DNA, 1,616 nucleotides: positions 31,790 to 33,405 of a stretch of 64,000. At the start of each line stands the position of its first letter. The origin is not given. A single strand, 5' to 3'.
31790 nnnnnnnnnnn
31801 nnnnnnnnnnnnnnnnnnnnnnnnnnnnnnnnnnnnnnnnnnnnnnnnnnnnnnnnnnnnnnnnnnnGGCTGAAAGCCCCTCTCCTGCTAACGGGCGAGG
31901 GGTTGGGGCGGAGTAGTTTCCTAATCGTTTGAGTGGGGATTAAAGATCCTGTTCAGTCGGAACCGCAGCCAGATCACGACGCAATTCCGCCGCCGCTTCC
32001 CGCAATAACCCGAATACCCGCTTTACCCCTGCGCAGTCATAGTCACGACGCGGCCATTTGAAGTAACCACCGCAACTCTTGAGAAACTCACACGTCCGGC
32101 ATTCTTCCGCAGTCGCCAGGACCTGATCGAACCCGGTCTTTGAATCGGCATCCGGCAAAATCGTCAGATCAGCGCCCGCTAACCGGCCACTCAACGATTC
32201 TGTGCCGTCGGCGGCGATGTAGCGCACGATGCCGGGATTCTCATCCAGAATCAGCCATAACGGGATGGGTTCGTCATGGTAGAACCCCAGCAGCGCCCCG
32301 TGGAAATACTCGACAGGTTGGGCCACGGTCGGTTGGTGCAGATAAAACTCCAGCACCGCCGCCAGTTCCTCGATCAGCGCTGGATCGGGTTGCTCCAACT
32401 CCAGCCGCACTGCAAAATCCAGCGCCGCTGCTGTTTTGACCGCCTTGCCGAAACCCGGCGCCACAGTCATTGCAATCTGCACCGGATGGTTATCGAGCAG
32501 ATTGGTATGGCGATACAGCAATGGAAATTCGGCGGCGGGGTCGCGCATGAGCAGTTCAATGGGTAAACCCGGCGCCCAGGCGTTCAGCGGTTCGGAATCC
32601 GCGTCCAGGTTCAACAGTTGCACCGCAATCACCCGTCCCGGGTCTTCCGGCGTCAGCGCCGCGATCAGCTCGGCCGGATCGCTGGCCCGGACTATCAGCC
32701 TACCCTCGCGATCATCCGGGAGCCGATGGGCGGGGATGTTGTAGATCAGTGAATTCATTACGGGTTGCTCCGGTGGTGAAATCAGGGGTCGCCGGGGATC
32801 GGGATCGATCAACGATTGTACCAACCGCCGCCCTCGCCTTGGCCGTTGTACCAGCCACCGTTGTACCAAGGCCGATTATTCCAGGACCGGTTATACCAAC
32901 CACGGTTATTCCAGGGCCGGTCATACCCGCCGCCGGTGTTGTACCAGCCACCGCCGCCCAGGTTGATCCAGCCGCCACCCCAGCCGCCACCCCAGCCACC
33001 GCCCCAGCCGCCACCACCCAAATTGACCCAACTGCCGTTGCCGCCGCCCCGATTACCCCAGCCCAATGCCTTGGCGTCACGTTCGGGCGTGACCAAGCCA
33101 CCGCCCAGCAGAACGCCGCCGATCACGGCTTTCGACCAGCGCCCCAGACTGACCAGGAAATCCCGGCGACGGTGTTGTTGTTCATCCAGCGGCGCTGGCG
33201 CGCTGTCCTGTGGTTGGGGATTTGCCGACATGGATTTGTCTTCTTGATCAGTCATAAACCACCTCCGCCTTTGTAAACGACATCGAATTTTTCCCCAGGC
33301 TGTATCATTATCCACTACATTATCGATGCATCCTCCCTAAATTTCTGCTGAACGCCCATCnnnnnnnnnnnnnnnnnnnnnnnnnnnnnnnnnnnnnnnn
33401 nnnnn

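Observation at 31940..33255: Tat-signal W-x-N / GGGW repeat protein paired with a SPASM-motif protein that lacks a radical-SAM core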

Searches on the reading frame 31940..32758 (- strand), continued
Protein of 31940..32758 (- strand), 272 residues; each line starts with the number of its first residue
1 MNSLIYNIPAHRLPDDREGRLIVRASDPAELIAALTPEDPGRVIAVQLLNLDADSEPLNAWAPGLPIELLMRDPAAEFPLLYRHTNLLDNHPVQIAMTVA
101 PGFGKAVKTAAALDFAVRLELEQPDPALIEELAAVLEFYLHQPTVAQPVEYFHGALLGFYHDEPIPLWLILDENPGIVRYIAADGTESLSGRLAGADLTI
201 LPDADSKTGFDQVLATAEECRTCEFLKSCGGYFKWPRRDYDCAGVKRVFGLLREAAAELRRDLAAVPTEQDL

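Call 56: search_protein_families(library=ncbifam, proteins=[L089:4421-4777:+, L051:5488-5853:+, L055:5497-5910:+], max_evalue=1)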
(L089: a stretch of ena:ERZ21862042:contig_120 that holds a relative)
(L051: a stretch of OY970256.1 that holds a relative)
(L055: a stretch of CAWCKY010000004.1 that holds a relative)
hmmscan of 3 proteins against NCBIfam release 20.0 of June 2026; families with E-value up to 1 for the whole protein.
L089:4421-4777:+ (118 aa): 0 families

L051:5488-5853:+ (122 aa): 4 families
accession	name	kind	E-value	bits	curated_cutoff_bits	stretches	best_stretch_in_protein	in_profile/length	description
TIGR04260.1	Cyano_gly_rpt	equivalog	1.2e-05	25.9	31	1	29-114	36-117/118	GrrA/OscA1 family cyclophane-containing rSAM-modified RiPP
TIGR01409.1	TAT_signal_seq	domain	0.0029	17.9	16.7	1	27-58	2-28/29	twin-arginine translocation signal domain-containing protein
TIGR02811.1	formate_TAT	hypoth_equivalog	0.1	12.9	48.45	1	22-50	5-31/66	formate dehydrogenase region TAT target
NF007093.0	PRK09547.1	equivalog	0.31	10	640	1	4-53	174-220/517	sodium/proton antiporter NhaB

L055:5497-5910:+ (138 aa): 1 family
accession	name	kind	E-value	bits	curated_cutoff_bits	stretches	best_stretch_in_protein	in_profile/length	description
TIGR04260.1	Cyano_gly_rpt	equivalog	0.008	16.7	31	2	58-92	78-116/118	GrrA/OscA1 family cyclophane-containing rSAM-modified RiPP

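Call 58: search_protein_families(library=pfam, proteins=[L051:5488-5853:+], max_evalue=10)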
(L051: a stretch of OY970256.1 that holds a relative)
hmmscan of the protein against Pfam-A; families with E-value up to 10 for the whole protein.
L051:5488-5853:+ (122 aa): 0 families

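Call 61: list_cluster_members(proteins=[P0078])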
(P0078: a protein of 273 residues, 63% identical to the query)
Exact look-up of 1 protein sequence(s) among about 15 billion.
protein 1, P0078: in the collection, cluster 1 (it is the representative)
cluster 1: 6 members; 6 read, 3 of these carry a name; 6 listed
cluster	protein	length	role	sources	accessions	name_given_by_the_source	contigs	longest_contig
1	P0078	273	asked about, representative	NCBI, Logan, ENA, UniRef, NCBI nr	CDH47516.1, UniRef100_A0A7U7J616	conserved hypothetical protein [Candidatus Contendobacter odensis Run_B_J11] | Radical SAM protein n=2 Tax=Candidatus Contendibacter odensensis TaxID=1400860 ...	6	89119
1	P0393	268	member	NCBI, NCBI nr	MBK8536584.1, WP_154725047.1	MAG: hypothetical protein IPL59_16510 [Candidatus Competibacteraceae bacterium] | hypothetical protein [Candidatus Contendobacter odensis]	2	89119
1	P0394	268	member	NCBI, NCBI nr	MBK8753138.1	MAG: hypothetical protein IPL99_16585 [Candidatus Competibacteraceae bacterium] | hypothetical protein [Candidatus Competibacteraceae bacterium]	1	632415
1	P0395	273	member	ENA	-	-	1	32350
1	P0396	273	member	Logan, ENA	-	-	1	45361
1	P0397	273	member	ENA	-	-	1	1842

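Call 68: search_protein_families(library=ncbifam, alignment_id=A2, max_evalue=1)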
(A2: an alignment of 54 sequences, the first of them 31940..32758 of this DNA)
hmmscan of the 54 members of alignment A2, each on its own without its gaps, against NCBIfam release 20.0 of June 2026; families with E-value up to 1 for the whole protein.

A. member 1, window:31940-32758:- (272 aa): 3 families
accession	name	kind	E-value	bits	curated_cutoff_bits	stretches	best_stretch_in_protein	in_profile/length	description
TIGR03977.1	rSAM_pair_HxsC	equivalog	0.055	12.3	267.9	1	216-235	272-291/292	His-Xaa-Ser system radical SAM maturase HxsC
TIGR04085.1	rSAM_more_4Fe4S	domain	0.067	13.6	27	1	211-231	48-72/93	SPASM domain-containing protein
TIGR04084.1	rSAM_AF0577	subfamily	0.23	10.4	225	1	213-255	263-309/347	TIGR04084 family radical SAM/SPASM domain-containing protein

B. families by the number of members that match (of 54 scanned): 17 families
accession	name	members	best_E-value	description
TIGR03977.1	rSAM_pair_HxsC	7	0.0072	His-Xaa-Ser system radical SAM maturase HxsC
TIGR04546.1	rSAM_ahbC_deAc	5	0.0094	12,18-didecarboxysiroheme deacetylase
TIGR04085.1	rSAM_more_4Fe4S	3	0.066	SPASM domain-containing protein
TIGR04084.1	rSAM_AF0577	3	0.11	TIGR04084 family radical SAM/SPASM domain-containing protein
NF040824.1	damage_ctl_Phtase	1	0.0077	damage-control phosphatase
TIGR02511.1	type_III_tyeA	1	0.028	TyeA family type III secretion system gatekeeper subunit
TIGR03961.1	rSAM_PTO1314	1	0.028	PTO1314 family radical SAM protein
NF040888.1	trans_reg_YafC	1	0.035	DNA-binding transcriptional regulator YafC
NF011229.0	PRK14636.1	1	0.041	ribosome maturation protein RimP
NF011935.0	PRK15406.1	1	0.13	oligopeptide ABC transporter permease OppC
TIGR04054.1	rSAM_NirJ1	1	0.13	putative heme d1 biosynthesis radical SAM protein NirJ1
TIGR04053.2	TIGR04053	1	0.13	TIGR04053 family radical SAM/SPASM domain-containing protein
NF052667.1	Tsi2_fam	1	0.14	Tsi2 family anti-toxin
TIGR02295.1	HpaD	1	0.19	3,4-dihydroxyphenylacetate 2,3-dioxygenase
TIGR00749.1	glk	1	0.23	glucokinase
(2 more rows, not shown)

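Call 69: search_protein_families(library=pfam, alignment_id=A2, max_evalue=1)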
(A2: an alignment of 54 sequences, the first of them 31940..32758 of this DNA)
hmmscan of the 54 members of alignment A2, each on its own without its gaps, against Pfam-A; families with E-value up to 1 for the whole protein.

A. member 1, window:31940-32758:- (272 aa): 0 families

B. families by the number of members that match (of 54 scanned): 21 families
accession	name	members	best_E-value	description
PF10722.14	YbjN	1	0.024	Putative bacterial sensory transduction regulator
PF23011.2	PHD-1st_NSD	1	0.033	Histone-lysine N-methyltransferase NSD-like, PHD zinc finger 1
PF19679.4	DUF6181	1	0.038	Family of unknown function (DUF6181)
PF19711.4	DUF6207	1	0.044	Family of unknown function (DUF6207)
PF24951.3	LisH_PAC1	1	0.057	PAC1 LisH domain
PF21352.3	Zn_ribbon_Thio2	1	0.061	Thioredoxin 2, N-terminal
PF20012.4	GAP1-N1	1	0.078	GTPase-associated protein 1, N-terminal domain type 1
PF06743.20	FAST_1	1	0.08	FAST kinase-like protein, subdomain 1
PF25194.1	DPC3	1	0.086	Diatom pyrenoid component 3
PF19676.4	DUF6178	1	0.1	Family of unknown function (DUF6178)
PF12705.13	PDDEXK_1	1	0.11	PD-(D/E)XK nuclease superfamily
PF02467.21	Whib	1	0.14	Transcription factor WhiB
PF04405.19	ScdA_N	1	0.16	Domain of Unknown function (DUF542)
PF22988.2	PWWP_KDM3B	1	0.18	Lysine-specific demethylase 3B, PWWP domain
PF24028.1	DUF7339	1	0.2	Domain of unknown function (DUF7339)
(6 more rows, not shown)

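Call 80: fold_search(model_id=the predicted structure, library=viral)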
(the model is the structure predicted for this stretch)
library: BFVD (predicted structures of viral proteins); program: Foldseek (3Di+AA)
matches with E <= 10: 426; with E <= 0.001: 0
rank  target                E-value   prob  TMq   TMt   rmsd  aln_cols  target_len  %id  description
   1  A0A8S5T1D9            1.9e-03  0.99  0.48  0.32   9.3       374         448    9  Fe-S oxidoreductase [Myoviridae sp. ctWb16]
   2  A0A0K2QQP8            5.3e-03  0.92  0.37  0.36   8.2       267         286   12  Putative radical SAM superfamily [Ralstonia phage RSF1]
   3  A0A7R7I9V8            6.4e-03  0.92  0.42  0.39   7.1       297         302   10  (no name in the UniProt tables at hand)
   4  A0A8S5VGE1            1.2e-02  0.97  0.52  0.41   7.5       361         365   10  Fe-S oxidoreductase [Myoviridae sp. ctkfK18]
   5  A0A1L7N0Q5            1.2e-02  0.97  0.52  0.30   9.1       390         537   10  Radical SAM core domain-containing protein [Ralstonia phage RP12]
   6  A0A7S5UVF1            3.8e-02  0.47  0.32  0.24  11.8       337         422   11  (no name in the UniProt tables at hand)
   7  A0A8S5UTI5            8.2e-02  0.84  0.51  0.39   8.2       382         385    8  Fe-S oxidoreductase [Myoviridae sp. ctYA416]
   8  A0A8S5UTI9            9.8e-02  0.41  0.38  0.31   8.7       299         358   13  Oxidoreductase [Myoviridae sp. ctYA416]
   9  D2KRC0                1.2e-01  0.77  0.30  0.15   6.1       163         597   12  (no name in the UniProt tables at hand)
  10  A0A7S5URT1            1.2e-01  0.75  0.27  0.29   5.7       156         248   12  (no name in the UniProt tables at hand)
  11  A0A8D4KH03            1.2e-01  0.23  0.21  0.21  14.8       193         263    9  (no name in the UniProt tables at hand)
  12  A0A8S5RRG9            1.2e-01  0.80  0.52  0.37   7.4       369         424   11  Fe-S oxidoreductase [Podoviridae sp. ctXdu7]
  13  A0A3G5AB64            1.2e-01  0.15  0.20  0.17  16.1       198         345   13  AAA family ATPase [Hyperionvirus sp.]
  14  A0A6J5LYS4            1.4e-01  0.15  0.25  0.23  14.4       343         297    9  Uncharacterized protein [uncultured Caudovirales phage]
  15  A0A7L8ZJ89            1.6e-01  0.66  0.28  0.24   3.9       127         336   16  Putative radical SAM protein [Campylobacter phage F379]
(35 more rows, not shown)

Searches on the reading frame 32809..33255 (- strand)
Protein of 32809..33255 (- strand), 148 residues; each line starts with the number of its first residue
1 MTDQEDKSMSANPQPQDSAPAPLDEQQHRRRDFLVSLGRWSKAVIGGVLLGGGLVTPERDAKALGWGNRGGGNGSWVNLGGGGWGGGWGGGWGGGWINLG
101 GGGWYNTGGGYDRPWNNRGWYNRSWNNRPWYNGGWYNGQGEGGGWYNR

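Call 3: search_protein_families(library=ncbifam, proteins=[window:32809-33255:-], max_evalue=1)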
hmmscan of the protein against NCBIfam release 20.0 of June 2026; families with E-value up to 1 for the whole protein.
window:32809-33255:- (148 aa): 0 families

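Call 4: search_protein_families(library=pfam, proteins=[window:32809-33255:-], max_evalue=1)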
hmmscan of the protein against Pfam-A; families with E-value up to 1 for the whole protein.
window:32809-33255:- (148 aa): 0 families

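Call 67: find_homologous_proteins(query=A4, max_evalue=0.01)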
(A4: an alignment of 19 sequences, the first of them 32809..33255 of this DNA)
Query A4 (19 sequences) (148 aa, profile of the alignment): 451 proteins with E <= 0.01 among 8000 candidates; the best 120 are listed.
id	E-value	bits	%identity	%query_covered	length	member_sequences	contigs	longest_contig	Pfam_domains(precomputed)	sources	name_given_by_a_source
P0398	1.3e-28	117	44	100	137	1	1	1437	-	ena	-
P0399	1.3e-27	114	52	100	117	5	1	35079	-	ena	-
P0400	4.9e-27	112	40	47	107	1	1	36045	-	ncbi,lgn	-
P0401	1.6e-26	111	56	36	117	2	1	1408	-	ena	-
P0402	1.9e-26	110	53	100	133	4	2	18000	-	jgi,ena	jgi:hypothetical protein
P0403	2.6e-26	110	53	100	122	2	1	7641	-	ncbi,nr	ncbi:MAG: hypothetical protein KDJ31_04235 [Candidatus Competibacteraceae bacterium]|nr:hypothetical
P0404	3.2e-26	110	42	94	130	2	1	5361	-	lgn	-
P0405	3.6e-26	109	47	69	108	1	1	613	-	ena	-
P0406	5.4e-26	109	44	47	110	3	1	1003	-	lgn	-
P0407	7.0e-26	109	44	61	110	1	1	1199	-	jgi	jgi:hypothetical protein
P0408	7.8e-26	108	33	89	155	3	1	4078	-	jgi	-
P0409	9.5e-26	108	44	53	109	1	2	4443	-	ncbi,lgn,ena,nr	ncbi:MAG TPA: hypothetical protein VES89_13950 [Candidatus Competibacteraceae bacterium]|nr:hypothet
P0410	1.1e-25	108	38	95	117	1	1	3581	-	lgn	-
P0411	1.2e-25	108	50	41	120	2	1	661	-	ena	-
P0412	1.7e-25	107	47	100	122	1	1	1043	-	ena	-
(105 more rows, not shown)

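Call 76: predict_structure(alignment_id=A5)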
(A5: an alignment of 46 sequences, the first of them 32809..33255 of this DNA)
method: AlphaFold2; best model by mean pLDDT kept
length: 148 residues; sequences in the alignment: 46
mean_pLDDT: 53.5   pTM: 0.26
mean pLDDT of the five models: 53.5, 53.1, 49.8, 47.8, 47.4
residues with pLDDT >= 90: 10; 70-90: 16; 50-70: 28; < 50: 94
segments of 3 or more residues with pLDDT < 50: 58-148
pLDDT, mean of each block of 10 residues (from residue 1): 59 59 78 92 80 52 43 41 40 43 42 44 43 41 41
secondary structure, 60 per line:
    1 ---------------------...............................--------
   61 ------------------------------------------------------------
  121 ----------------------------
elements in order: H22-52

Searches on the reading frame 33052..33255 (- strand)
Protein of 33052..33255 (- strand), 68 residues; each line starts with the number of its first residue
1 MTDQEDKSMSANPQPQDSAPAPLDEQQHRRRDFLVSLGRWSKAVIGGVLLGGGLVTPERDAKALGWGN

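Call 57: search_protein_families(library=ncbifam, proteins=[window:33052-33255:-], max_evalue=10)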
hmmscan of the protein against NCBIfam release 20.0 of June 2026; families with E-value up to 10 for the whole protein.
seq(68 aa): 0 families

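Call 58: search_protein_families(library=pfam, proteins=[window:33052-33255:-], max_evalue=10)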
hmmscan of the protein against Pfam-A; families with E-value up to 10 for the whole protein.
seq(68 aa): 0 families
